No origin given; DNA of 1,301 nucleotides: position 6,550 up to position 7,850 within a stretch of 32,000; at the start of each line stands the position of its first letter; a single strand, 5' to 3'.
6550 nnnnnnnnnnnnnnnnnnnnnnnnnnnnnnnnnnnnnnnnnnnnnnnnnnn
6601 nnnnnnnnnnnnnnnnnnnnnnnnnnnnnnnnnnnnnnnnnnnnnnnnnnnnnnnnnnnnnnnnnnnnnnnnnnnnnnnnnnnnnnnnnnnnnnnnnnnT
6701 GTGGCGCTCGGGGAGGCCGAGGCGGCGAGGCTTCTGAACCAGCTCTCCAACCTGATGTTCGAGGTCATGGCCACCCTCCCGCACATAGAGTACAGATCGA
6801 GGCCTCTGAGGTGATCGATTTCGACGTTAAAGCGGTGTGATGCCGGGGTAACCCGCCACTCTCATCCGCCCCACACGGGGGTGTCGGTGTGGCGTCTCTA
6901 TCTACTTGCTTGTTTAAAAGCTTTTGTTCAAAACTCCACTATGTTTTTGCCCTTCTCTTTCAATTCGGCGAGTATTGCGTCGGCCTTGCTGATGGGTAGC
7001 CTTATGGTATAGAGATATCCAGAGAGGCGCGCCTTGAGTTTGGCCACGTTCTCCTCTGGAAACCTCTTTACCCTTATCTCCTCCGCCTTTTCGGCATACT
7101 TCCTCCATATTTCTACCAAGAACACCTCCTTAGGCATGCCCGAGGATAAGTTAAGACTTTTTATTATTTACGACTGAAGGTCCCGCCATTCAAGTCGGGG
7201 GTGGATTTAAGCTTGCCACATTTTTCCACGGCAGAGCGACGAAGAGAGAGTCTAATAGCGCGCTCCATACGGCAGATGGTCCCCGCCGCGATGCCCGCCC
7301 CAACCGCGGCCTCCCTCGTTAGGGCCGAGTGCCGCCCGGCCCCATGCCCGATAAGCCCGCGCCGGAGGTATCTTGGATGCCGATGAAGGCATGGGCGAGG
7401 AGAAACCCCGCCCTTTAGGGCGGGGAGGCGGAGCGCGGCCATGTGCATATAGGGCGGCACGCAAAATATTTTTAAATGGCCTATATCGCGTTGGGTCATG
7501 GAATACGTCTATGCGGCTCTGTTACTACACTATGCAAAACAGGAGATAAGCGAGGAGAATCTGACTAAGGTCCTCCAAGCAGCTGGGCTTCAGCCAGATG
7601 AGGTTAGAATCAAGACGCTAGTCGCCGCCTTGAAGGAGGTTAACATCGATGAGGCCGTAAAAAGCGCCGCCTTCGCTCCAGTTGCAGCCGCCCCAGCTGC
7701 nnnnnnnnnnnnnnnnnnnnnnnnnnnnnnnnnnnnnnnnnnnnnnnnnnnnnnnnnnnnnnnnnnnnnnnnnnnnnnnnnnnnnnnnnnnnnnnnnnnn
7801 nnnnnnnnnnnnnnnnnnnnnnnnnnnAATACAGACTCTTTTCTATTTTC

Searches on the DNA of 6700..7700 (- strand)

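Call 5: search_rna_families(source=window, start=6700, end=7700, threshold=evalue, max_evalue=10, show_alignments=4)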
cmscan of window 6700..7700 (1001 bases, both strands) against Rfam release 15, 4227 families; matches with E-value up to 10: 8.
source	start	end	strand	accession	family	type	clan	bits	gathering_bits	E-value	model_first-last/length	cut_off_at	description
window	6838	6896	-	RF02803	PyrR205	Gene; snRNA; snoRNA; HACA-box;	-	42.8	35.6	1.3e-07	1-61/61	no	Pyrobaculum sRNA 205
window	7365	7446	+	RF00062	HgcC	Gene;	-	24.4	50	0.0026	1-130/130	no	HgcC family RNA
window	7365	7434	+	RF03052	RAGATH-28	Gene; sRNA;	-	17.9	45.3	1.6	1-85/85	no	RAGATH-28 RNA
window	7406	7425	+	RF01772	rnk_pseudo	Cis-reg; leader;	-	16.6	55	6.1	77-96/108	no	Pseudomonas rnk leader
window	7407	7424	+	RF01322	CRISPR-DR9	Gene; CRISPR;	-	14.8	45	5.5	7-24/37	no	CRISPR RNA direct repeat element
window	7406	7425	+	RF02656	sot0042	Gene; sRNA;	-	14.7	88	0.32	154-173/174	no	Sense overlapping transcript RNA 0042 (sot)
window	7318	7482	-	RF00457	IRES_mnt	Cis-reg; IRES;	-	12.8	100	1.3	1-203/203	no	Mnt IRES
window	7377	7416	+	RF01151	snoU82P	Gene; snRNA; snoRNA; CD-box;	-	10.5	42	8.7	1-55/55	no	Small nucleolar RNA U82P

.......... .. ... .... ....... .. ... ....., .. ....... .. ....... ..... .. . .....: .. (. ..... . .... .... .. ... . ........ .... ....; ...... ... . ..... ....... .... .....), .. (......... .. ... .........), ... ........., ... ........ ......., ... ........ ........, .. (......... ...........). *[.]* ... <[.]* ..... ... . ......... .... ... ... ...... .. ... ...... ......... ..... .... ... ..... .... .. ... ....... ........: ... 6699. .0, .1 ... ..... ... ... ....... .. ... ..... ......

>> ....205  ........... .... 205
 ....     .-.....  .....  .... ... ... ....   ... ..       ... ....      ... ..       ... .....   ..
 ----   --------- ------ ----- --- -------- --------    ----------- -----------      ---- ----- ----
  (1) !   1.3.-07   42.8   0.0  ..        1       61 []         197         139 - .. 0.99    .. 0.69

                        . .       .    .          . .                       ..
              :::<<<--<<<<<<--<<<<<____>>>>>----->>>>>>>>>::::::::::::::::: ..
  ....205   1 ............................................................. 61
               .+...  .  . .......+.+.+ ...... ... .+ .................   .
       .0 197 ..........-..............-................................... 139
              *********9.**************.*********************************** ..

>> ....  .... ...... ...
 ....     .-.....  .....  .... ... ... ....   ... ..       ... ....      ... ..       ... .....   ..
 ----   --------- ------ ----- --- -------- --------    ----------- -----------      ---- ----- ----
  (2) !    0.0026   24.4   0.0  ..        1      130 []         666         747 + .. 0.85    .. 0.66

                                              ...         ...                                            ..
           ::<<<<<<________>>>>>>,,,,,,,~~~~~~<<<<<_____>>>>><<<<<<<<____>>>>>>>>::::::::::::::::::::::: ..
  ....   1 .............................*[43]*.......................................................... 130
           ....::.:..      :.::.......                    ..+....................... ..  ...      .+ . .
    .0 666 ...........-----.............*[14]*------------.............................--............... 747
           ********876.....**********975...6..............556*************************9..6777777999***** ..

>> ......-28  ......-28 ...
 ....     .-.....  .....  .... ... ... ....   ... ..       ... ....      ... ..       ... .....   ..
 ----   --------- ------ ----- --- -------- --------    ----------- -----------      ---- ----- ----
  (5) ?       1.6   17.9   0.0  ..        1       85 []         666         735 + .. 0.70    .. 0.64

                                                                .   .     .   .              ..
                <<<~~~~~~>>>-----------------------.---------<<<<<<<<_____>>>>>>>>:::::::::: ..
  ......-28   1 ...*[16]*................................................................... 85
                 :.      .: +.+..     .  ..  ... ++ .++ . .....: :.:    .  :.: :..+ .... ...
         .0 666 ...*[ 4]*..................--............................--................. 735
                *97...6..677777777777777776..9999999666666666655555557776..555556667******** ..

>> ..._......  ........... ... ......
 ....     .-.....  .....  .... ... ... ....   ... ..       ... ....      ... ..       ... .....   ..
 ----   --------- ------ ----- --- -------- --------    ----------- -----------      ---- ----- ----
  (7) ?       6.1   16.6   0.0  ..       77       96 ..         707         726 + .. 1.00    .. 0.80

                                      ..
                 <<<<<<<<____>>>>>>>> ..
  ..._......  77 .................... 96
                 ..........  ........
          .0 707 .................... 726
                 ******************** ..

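Call 37: search_dna_similar(query=window:7140-7470:-, collection=plasmids, mode=distant, max_evalue=0.01)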
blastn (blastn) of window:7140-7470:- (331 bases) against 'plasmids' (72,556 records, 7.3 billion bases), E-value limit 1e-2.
Records with a match: 2; places in all: 3; records where one place covers at least 80% of the query: 0.
Best place of each record, by identity: 90-95% 1; 80-90% 1.
By first word of the organism name: Allochromatium 1; Natronosalvus 1.
By predicted mobility (MOB-suite, as given by PLSDB): non-mobilizable 2.
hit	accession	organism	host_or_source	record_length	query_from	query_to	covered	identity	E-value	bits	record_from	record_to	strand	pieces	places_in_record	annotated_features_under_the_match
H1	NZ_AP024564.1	Allochromatium tepidum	-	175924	36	71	11%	88.9%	7e-3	48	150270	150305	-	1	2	none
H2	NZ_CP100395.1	Natronosalvus caseinilyticus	Salt lake,Salt lake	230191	43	73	9%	93.5%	7e-3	48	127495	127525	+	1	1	macro domain-containing protein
